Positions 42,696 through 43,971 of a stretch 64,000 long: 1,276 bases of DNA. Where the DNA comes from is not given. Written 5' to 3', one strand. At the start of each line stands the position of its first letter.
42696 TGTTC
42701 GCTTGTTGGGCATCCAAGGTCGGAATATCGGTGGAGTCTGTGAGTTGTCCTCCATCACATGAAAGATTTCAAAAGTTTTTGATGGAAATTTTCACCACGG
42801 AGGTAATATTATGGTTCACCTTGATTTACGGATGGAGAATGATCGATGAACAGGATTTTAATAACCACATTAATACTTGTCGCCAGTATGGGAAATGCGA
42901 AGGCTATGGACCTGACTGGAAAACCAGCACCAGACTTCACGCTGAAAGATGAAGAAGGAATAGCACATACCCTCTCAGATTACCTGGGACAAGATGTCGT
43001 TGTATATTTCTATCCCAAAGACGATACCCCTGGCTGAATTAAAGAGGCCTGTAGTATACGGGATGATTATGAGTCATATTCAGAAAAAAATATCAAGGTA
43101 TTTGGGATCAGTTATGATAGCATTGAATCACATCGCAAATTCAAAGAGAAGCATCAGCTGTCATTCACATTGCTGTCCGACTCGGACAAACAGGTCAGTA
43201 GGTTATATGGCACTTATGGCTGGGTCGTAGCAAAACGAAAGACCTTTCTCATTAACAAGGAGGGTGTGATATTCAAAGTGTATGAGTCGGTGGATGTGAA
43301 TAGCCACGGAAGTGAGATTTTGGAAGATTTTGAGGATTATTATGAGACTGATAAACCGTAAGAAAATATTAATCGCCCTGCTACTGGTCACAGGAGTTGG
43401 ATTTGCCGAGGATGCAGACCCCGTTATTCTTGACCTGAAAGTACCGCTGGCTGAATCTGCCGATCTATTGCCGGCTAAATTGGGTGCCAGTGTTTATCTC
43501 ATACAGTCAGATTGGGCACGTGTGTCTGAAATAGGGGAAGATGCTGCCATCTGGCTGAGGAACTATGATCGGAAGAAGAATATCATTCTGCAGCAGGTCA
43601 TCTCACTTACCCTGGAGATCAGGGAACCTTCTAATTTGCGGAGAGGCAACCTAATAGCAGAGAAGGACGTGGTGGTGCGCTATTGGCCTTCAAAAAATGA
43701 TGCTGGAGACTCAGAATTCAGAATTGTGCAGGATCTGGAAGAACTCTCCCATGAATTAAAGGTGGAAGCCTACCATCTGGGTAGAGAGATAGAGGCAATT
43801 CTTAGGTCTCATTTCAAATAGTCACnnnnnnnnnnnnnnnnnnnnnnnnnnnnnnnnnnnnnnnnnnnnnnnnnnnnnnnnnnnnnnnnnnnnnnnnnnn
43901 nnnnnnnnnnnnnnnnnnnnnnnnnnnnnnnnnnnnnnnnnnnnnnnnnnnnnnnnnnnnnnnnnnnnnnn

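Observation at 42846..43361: Bcp-type peroxiredoxin with in-frame UGA exactly at the peroxidatic cysteine: candidate selenocysteine recoding missed by ORF calling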

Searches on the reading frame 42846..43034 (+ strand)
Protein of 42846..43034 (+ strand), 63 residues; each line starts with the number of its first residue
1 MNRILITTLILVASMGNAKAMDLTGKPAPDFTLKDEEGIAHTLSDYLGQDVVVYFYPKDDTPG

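Call 76: find_homologous_proteins(query=window:42846-43034:+, max_evalue=0.001)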
Query seq(63 aa) (63 aa): 25 proteins with E <= 0.001 among 25 candidates.
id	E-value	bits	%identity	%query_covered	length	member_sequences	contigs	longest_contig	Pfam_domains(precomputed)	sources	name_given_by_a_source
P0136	2.3e-34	133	100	100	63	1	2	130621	PF08534.17,PF00578.28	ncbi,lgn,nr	ncbi:MAG: redoxin domain-containing protein [Candidatus Marinimicrobia bacterium]|nr:redoxin domain-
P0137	2.4e-23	98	75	100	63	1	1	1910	PF08534.17,PF00578.28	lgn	-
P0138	6.5e-22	94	71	100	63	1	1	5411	PF08534.17,PF00578.28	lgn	-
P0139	2.2e-18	83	68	100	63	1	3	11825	PF08534.17,PF00578.28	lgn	-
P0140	1.2e-16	77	75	76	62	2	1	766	PF08534.17,PF00578.28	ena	-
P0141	1.2e-11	61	67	75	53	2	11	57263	PF08534.17,PF00578.28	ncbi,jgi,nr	ncbi:MAG: redoxin domain-containing protein [Candidatus Marinimicrobia bacterium]|nr:redoxin domain-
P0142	4.0e-11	60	71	65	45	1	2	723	PF08534.17,PF00578.28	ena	-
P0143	9.7e-10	55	61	78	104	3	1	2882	PF08534.17,PF00578.28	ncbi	ncbi:MAG: peroxiredoxin, partial [Candidatus Thioglobus sp.]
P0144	1.4e-8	52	69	62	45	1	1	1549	PF08534.17,PF00578.28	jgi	-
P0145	9.3e-8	49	64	62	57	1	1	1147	PF08534.17,PF00578.28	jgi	jgi:thioredoxin-dependent peroxiredoxin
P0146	1.4e-7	49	69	62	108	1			PF08534.17,PF00578.28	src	-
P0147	1.5e-7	49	63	65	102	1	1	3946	PF08534.17,PF00578.28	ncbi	ncbi:MAG: peroxiredoxin, partial [Pseudomonadota bacterium]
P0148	1.6e-7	49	65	63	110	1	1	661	PF08534.17,PF00578.28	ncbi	-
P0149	2.1e-7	48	64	62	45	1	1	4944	PF08534.17,PF00578.28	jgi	jgi:thioredoxin-dependent peroxiredoxin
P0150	2.7e-7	48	64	62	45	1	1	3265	PF08534.17,PF00578.28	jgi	jgi:thioredoxin-dependent peroxiredoxin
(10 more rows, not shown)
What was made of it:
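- Tried and rejected: On those results the window looked like a singleton, until the N-terminal fragment search (call 76) revealed the syntenic Sec orthologs.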

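Call 78: find_encoding_contigs(protein=P0137, flank=10000, max_places=3)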
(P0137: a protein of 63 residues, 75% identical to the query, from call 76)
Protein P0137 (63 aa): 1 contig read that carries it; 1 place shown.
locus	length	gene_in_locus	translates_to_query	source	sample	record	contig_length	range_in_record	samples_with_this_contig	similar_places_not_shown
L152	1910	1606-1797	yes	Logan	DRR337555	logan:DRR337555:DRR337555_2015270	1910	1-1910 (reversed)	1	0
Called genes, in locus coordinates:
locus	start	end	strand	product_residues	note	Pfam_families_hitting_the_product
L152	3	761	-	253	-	?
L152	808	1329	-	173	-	-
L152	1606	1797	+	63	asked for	PF00578:AhpC-TSA, PF08534:Redoxin (weak)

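Call 79: find_encoding_contigs(protein=P0138, flank=10000, max_places=3)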
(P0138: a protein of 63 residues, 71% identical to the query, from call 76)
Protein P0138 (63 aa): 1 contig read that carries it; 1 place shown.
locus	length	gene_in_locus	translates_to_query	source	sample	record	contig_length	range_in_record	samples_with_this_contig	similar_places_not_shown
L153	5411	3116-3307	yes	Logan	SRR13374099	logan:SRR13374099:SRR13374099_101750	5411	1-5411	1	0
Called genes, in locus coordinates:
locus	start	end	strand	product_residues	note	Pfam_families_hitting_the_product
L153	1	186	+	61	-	?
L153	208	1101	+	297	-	-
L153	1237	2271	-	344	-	-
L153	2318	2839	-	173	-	-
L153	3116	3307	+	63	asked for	PF00578:AhpC-TSA, PF08534:Redoxin (weak)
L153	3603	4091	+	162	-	-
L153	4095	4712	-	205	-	PF01863:YgjP-like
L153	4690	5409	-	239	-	?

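Call 80: find_encoding_contigs(protein=P0139, flank=10000, max_places=3)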
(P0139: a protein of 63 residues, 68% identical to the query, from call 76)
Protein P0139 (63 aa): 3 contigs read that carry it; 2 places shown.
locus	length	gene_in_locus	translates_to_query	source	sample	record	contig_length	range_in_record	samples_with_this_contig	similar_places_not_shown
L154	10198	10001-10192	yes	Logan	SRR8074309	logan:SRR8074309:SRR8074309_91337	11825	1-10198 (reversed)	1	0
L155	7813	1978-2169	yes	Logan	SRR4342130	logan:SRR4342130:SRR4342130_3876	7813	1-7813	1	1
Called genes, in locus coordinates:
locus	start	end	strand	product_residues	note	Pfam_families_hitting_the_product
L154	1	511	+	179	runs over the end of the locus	PF00027:cNMP_binding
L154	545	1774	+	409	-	PF00437:T2SSE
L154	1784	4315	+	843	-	PF01476:LysM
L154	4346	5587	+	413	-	PF01476:LysM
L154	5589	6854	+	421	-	PF00263:Secretin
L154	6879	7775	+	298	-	-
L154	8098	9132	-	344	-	-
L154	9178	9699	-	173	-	-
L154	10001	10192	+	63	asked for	PF00578:AhpC-TSA, PF08534:Redoxin (weak)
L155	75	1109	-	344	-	-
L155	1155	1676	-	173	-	-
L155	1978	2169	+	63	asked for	PF00578:AhpC-TSA, PF08534:Redoxin (weak)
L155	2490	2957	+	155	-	-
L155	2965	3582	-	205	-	PF01863:YgjP-like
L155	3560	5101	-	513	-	-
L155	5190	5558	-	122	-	-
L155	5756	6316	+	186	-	-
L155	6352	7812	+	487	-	?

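Call 86: list_cluster_members(proteins=[P0136, P0003, P0141, P0140])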
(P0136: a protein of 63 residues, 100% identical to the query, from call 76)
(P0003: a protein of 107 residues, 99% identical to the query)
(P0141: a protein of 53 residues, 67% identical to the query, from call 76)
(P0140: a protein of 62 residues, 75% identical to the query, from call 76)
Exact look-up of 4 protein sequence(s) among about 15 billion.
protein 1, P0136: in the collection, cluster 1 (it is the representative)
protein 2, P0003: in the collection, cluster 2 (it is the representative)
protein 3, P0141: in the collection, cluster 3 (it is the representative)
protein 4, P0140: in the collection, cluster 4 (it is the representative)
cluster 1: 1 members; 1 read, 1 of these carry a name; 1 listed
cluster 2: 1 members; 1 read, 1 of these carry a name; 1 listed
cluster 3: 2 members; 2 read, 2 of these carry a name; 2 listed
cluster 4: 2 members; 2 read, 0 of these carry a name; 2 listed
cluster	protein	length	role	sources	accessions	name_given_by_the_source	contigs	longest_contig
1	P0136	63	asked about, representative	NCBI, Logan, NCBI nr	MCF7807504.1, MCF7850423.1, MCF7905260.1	MAG: redoxin domain-containing protein [Candidatus Marinimicrobia bacterium] | redoxin domain-containing protein [Candidatus Neomarinimicrobiota bacterium]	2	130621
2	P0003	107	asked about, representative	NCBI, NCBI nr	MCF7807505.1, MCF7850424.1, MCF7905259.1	MAG: peroxiredoxin [Candidatus Marinimicrobia bacterium] | peroxiredoxin [Candidatus Neomarinimicrobiota bacterium]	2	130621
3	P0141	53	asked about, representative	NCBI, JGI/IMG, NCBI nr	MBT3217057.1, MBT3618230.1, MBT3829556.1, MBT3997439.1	MAG: redoxin domain-containing protein [Candidatus Marinimicrobia bacterium] | redoxin domain-containing protein [Candidatus Neomarinimicrobiota bacterium]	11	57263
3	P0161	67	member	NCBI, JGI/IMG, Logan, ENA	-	peroxiredoxin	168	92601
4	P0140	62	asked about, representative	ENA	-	-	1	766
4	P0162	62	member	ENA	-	-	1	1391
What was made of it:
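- The identical fragments occur under three NCBI accession pairs, so a one-off assembly error is unlikely (call 86). The same two fragments exist under three NCBI accession pairs (call 86).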

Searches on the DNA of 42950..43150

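Call 48: search_rna_families(source=window, start=42950, end=43150, threshold=evalue, max_evalue=10)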
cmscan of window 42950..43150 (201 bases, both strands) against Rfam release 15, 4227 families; matches with E-value up to 10: 1.
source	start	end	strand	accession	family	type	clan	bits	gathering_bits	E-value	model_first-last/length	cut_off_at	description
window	42950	42995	+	RF00114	S15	Cis-reg; leader;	CL00121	9.6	39.5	6.5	72-117/117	5'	Ribosomal S15 leader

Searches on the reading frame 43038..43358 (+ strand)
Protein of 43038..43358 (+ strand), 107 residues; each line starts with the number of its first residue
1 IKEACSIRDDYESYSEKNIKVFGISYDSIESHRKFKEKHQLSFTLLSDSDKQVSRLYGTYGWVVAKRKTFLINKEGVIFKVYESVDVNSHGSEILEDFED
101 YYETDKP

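Call 16: find_related_loci(query=window:43038-43358:+, collection=genome_contigs, flank=3000)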
Query seq(107 aa) (107 aa) in genome_contigs; peptide patterns used: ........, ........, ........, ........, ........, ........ (x = any residue, [..] = any of these).
135 stretches matched a pattern; 19 encode a relative of the query (tblastn E <= 1e-3); 19 distinct loci.
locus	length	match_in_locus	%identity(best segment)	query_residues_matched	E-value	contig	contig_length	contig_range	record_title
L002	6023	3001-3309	56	1-107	8e-37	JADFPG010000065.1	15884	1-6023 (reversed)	MAG: Candidatus Neomarinimicrobiota bacterium isolate B71T3L11 B71T3L11_NODE3537, whole genome shotgun sequence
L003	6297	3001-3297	56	2-100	3e-36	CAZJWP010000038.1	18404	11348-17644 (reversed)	MAG TPA_asm: uncultured bacterium isolate binchicken_co275_203 genome assembly, contig: NODE_4032_length_18404_cov_20.16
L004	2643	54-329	61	11-102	2e-35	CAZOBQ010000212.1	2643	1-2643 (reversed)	MAG TPA_asm: uncultured Lentisphaeria bacterium isolate binchicken_co28_69 genome assembly, contig: NODE_29830_length_26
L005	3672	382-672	56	2-98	4e-35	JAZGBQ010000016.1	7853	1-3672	MAG: Candidatus Neomarinimicrobiota bacterium isolate SCS2bin.2 SCS2bin.2_16, whole genome shotgun sequence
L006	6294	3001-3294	57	2-99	2e-34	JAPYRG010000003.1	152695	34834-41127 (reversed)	MAG: Candidatus Neomarinimicrobiota bacterium isolate PW3.metabat2.108 PW3_101_length_152695_cov_33.154953, whole genome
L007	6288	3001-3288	53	1-96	2e-32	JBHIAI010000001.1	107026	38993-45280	MAG: Fidelibacterota bacterium isolate K_2_bin.9 NODE_16_length_107026_cov_6.172972, whole genome shotgun sequence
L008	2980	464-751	54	1-96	2e-32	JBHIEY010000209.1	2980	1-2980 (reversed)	MAG: Fidelibacterota bacterium isolate b2.sp1_bin.7 NODE_18685_length_2980_cov_5.436581, whole genome shotgun sequence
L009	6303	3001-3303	53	2-98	2e-31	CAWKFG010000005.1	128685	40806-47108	MAG: uncultured bacterium isolate MFD09206.bin.2.34 genome assembly, contig: contig_9162, whole genome shotgun sequence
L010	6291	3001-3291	49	2-98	6e-30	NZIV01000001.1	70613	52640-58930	MAG: Candidatus Neomarinimicrobiota bacterium isolate MED589 MHASMcontig_422454, whole genome shotgun sequence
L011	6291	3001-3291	51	2-98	6e-29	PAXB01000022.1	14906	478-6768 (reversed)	MAG: Candidatus Neomarinimicrobiota bacterium isolate SAT131 114621, whole genome shotgun sequence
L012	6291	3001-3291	49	2-98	4e-26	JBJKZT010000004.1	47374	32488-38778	MAG: Candidatus Neomarinimicrobiota bacterium isolate LRMED-173 Marinisomatales-LRMED-173-C12, whole genome shotgun sequ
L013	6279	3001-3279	43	2-95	5e-23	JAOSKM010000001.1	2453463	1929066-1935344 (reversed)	MAG: Planctomycetota bacterium isolate FR_29 FR-Planctomycetota-1_s1, whole genome shotgun sequence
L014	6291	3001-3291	51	2-98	1e-21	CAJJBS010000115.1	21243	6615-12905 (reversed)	MAG: Marinimicrobia bacterium TCS55 isolate FRAM18_bin348 genome assembly, contig: FRAM18_bin348-115, whole genome shotg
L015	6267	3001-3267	31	13-96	5e-6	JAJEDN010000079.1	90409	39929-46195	MAG: Candidatus Poribacteria bacterium isolate p16x33bins.23 k141_140339, whole genome shotgun sequence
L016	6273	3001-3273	27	12-94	1e-5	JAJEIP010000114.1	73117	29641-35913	MAG: Candidatus Poribacteria bacterium isolate p16x65bins.2 k141_376522, whole genome shotgun sequence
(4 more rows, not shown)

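Call 40: find_homologous_proteins(query=window:43038-43358:+)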
Query seq(107 aa) (107 aa): 26 proteins with E <= 0.001 among 28 candidates.
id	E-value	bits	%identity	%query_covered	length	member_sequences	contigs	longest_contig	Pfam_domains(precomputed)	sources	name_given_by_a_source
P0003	2.2e-63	229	99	100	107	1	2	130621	PF08534.17,PF00578.28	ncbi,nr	ncbi:MAG: peroxiredoxin [Candidatus Marinimicrobia bacterium]|nr:peroxiredoxin [Candidatus Neomarini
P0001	2.5e-37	145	66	100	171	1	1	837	PF08534.17,PF00578.28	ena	-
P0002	1.6e-36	143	62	99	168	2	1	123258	PF08534.17,PF00578.28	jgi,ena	-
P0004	2.3e-36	142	62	99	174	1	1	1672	PF08534.17,PF00578.28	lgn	-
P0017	1.2e-32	130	65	90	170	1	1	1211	PF08534.17,PF00578.28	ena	-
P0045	5.0e-32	128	62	92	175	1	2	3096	PF08534.17,PF00578.28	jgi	-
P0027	3.8e-31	125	59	93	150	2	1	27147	PF08534.17,PF00578.28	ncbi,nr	ncbi:MAG: peroxiredoxin [Candidatus Marinimicrobia bacterium]|nr:peroxiredoxin [Candidatus Neomarini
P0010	2.3e-30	123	57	100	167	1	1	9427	PF08534.17,PF00578.28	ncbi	-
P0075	1.1e-29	121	59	91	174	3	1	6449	PF08534.17,PF00578.28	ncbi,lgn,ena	-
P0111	3.2e-27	113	59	91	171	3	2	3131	PF08534.17,PF00578.28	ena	-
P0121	7.9e-27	112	54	93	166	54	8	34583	PF08534.17,PF00578.28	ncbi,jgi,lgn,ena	-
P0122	2.3e-26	110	56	89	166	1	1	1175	PF08534.17,PF00578.28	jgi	jgi:thioredoxin-dependent peroxiredoxin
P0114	1.6e-25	107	54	90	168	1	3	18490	PF08534.17,PF00578.28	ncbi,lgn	ncbi:MAG: peroxiredoxin [Fidelibacterota bacterium]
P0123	3.6e-23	100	55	91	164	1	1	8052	PF08534.17,PF00578.28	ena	-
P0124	3.0e-20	90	49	87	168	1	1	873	PF08534.17,PF00578.28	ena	-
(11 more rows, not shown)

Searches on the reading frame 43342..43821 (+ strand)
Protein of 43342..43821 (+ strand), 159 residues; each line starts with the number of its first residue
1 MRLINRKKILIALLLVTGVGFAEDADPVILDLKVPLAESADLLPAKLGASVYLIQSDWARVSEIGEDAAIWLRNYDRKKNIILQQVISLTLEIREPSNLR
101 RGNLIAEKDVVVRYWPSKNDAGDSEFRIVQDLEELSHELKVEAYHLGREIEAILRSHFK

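Call 7: search_protein_families(library=pfam, proteins=[window:43342-43821:+])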
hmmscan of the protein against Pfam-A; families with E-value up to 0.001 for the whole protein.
window:43342-43821:+ (159 aa): 0 families
